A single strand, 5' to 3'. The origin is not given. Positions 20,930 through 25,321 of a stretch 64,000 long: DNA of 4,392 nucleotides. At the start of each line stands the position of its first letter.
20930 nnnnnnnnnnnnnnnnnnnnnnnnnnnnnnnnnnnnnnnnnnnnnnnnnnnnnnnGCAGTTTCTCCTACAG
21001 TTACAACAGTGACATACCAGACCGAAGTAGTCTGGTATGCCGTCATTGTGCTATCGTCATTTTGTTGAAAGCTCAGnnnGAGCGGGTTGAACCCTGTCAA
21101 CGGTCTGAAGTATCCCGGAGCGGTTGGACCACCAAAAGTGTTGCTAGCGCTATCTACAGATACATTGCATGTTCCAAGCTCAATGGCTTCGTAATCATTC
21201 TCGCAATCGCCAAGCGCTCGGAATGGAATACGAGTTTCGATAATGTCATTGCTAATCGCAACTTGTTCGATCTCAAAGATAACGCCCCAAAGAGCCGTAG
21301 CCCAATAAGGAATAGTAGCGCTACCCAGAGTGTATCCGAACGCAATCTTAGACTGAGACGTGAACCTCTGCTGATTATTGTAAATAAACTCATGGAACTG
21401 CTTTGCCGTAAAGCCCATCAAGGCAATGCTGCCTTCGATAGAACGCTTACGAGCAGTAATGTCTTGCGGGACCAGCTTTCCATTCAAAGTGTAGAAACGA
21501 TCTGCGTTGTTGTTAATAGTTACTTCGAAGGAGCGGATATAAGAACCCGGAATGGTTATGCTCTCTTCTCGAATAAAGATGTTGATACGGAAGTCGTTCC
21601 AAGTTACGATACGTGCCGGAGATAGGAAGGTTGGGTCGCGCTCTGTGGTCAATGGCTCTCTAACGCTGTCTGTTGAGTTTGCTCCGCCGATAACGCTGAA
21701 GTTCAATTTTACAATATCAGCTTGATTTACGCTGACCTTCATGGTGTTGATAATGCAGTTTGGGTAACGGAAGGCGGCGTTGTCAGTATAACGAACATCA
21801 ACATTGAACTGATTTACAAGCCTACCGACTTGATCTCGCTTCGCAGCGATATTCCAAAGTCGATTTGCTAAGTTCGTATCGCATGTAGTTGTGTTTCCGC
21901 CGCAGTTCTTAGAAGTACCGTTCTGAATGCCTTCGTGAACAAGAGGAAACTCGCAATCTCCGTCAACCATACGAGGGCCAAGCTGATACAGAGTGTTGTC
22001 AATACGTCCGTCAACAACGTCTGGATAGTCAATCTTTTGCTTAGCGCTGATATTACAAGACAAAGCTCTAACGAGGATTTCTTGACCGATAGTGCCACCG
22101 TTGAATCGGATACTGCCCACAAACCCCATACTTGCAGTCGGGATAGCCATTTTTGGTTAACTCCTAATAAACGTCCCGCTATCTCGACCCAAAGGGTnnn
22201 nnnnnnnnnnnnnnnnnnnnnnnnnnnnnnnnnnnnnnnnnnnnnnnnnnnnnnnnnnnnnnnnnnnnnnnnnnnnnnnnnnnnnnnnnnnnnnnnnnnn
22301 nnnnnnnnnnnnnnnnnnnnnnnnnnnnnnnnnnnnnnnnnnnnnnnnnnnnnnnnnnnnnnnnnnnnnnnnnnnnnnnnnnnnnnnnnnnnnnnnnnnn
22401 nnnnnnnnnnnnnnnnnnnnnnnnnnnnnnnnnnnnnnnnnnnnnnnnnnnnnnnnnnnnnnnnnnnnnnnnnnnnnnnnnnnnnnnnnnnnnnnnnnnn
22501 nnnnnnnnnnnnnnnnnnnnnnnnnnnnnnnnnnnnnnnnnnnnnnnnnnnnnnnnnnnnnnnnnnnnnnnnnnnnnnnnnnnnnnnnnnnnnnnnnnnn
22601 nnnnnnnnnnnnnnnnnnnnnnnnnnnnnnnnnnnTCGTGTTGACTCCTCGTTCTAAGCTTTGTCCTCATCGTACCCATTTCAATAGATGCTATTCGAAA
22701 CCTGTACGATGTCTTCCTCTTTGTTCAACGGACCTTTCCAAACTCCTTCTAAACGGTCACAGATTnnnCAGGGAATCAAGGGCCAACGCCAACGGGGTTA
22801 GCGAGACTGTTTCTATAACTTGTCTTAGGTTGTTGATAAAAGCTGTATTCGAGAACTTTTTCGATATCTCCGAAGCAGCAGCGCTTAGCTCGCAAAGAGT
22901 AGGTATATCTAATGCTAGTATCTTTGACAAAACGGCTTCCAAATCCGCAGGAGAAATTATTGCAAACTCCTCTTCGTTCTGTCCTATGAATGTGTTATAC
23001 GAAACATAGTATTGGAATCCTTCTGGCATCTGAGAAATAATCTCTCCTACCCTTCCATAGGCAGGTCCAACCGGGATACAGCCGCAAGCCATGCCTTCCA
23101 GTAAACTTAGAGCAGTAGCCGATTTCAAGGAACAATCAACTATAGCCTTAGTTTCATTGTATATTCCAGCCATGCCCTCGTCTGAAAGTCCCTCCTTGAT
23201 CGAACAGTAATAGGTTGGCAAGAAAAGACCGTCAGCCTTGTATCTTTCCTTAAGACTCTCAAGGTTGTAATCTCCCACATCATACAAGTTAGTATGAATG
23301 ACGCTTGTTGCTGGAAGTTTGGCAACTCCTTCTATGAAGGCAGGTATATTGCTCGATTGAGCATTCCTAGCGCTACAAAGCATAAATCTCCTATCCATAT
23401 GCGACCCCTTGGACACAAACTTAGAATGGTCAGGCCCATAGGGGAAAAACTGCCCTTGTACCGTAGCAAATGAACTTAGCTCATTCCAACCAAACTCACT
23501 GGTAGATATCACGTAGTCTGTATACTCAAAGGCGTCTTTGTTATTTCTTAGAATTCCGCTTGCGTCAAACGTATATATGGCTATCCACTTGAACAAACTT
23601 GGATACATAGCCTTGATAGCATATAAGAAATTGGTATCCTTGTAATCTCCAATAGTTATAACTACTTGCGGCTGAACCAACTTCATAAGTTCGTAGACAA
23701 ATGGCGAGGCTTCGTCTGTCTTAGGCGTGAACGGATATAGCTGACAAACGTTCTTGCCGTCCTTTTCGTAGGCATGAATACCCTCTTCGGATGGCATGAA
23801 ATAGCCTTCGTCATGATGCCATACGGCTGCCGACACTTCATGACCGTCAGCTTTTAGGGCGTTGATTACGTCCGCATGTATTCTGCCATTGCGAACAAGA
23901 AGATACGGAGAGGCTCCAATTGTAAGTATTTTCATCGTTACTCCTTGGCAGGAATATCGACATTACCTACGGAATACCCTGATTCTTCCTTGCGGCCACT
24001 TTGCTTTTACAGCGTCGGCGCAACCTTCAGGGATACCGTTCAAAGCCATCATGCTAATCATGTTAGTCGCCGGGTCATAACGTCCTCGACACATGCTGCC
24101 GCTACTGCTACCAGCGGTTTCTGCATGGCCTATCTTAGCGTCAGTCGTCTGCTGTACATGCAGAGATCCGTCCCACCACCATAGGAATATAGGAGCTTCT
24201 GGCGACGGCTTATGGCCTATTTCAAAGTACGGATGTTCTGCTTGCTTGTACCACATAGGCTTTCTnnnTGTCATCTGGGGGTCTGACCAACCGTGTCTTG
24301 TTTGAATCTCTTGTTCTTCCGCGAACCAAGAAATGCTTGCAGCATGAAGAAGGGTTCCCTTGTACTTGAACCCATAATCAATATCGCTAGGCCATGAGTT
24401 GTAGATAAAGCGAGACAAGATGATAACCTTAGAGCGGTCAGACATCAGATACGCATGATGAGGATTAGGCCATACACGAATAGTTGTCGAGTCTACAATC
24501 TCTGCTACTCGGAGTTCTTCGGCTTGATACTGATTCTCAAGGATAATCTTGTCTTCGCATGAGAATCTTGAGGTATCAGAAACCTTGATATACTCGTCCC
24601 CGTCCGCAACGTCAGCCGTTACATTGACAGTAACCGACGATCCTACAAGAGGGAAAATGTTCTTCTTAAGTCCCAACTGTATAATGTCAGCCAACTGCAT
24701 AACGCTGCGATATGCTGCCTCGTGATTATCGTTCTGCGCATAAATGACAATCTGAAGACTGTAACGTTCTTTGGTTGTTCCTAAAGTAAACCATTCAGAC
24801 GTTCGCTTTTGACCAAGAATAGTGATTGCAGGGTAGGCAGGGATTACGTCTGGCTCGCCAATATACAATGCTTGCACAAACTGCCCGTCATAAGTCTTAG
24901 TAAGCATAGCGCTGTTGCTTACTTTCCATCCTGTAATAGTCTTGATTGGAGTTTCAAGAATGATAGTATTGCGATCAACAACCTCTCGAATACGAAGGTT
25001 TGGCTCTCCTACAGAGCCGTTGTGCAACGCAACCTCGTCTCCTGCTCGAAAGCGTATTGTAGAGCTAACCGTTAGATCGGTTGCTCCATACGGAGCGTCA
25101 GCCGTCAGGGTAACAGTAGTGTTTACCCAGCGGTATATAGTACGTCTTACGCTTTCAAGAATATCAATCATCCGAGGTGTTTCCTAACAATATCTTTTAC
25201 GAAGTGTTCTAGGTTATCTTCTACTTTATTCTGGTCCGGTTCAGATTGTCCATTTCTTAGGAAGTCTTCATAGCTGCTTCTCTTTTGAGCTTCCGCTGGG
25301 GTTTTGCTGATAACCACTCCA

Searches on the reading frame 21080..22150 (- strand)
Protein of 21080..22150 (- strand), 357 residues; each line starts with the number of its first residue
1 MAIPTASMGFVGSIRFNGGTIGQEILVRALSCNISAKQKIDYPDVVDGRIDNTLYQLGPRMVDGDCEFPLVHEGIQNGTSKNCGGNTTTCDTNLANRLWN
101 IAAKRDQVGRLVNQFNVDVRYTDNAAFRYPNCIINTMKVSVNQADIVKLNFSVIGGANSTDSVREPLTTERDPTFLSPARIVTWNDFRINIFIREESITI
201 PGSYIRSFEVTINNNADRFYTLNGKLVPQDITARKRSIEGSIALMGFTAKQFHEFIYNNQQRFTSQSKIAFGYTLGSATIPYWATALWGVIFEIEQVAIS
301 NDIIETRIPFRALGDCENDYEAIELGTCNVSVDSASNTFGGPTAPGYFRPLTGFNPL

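Call 8: search_protein_families(library=phrogs, proteins=[window:21080-22150:-], max_evalue=0.01)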
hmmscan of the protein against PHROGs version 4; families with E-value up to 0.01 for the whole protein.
window:21080-22150:- (357 aa): 1 family
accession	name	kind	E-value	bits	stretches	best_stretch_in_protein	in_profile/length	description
phrog_290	-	tail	1.5e-14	55.2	1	112-252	123-261/411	minor tail protein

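Call 9: search_protein_families(library=pfam, proteins=[window:21080-22150:-], max_evalue=0.01)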
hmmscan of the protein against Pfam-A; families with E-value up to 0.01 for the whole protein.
window:21080-22150:- (357 aa): 1 family
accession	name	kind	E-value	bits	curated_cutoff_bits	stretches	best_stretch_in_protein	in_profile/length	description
PF18906.5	Phage_tube_2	-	1.6e-14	54.6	27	1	57-311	44-265/266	Phage tail tube protein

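Call 14: search_dna_similar(query=window:21080-22150:-, collection=phages, mode=protein, max_rows=25)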
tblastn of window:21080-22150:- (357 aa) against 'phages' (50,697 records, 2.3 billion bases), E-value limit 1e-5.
No match.

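Call 91: search_solved_structures(query=window:21080-22150:-, max_evalue=1)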
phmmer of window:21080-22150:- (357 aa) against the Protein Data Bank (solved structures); distinct sequences matched with E-value up to 1: 4.
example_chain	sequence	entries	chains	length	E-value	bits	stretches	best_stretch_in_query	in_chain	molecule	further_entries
6vlk_A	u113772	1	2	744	0.062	15.7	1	279-353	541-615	Envelope glycoprotein B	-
9jms_A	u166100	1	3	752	0.079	15.3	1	281-353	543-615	Glycoprotein B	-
6vn1_A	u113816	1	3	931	0.099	15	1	280-353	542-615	Envelope glycoprotein B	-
7k1s_A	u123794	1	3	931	0.1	15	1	280-353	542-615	Envelope glycoprotein B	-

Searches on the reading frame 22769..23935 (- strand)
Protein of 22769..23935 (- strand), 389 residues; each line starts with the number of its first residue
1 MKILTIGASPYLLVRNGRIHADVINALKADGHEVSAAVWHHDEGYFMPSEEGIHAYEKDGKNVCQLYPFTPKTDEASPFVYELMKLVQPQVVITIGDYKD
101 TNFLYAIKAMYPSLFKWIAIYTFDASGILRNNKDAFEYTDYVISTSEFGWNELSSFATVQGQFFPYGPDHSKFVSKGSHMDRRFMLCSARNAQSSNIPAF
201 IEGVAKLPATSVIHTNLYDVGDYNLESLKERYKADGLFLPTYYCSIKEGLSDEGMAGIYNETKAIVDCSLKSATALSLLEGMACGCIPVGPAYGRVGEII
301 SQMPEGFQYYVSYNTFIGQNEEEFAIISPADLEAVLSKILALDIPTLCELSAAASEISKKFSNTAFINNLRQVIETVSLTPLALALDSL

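Call 8: search_protein_families(library=phrogs, proteins=[window:22769-23935:-], max_evalue=0.01)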
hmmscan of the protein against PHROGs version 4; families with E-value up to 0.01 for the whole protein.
window:22769-23935:- (389 aa): 1 family
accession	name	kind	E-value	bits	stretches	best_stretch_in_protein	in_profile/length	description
phrog_2170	-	moron, auxiliary metabolic gene and host takeover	0.0075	16.4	0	1-154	3-143/374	glycosyltransferase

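Call 9: search_protein_families(library=pfam, proteins=[window:22769-23935:-], max_evalue=0.01)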
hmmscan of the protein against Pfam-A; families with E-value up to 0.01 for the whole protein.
window:22769-23935:- (389 aa): 2 families
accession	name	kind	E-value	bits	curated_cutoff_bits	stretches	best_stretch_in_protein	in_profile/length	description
PF00534.26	Glycos_transf_1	-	0.00066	19.7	26.4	1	175-303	8-134/172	Glycosyl transferases group 1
PF13692.12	Glyco_trans_1_4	-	0.00087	20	27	1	187-306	6-121/142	Glycosyl transferases group 1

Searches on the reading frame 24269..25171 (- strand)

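Call 8: search_protein_families(library=phrogs, proteins=[window:24269-25171:-], max_evalue=0.01)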
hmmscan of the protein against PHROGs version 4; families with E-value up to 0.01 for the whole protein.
window:24269-25171:- (301 aa): 0 families

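Call 9: search_protein_families(library=pfam, proteins=[window:24269-25171:-], max_evalue=0.01)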
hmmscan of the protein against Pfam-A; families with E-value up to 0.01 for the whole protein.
window:24269-25171:- (301 aa): 1 family
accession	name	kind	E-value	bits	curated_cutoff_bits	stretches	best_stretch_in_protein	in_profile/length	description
PF24149.1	K1-lyase_Rider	-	0.0046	17.7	27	0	181-213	2-34/89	K1 capsule-specific polysaccharide lyase, Rider domain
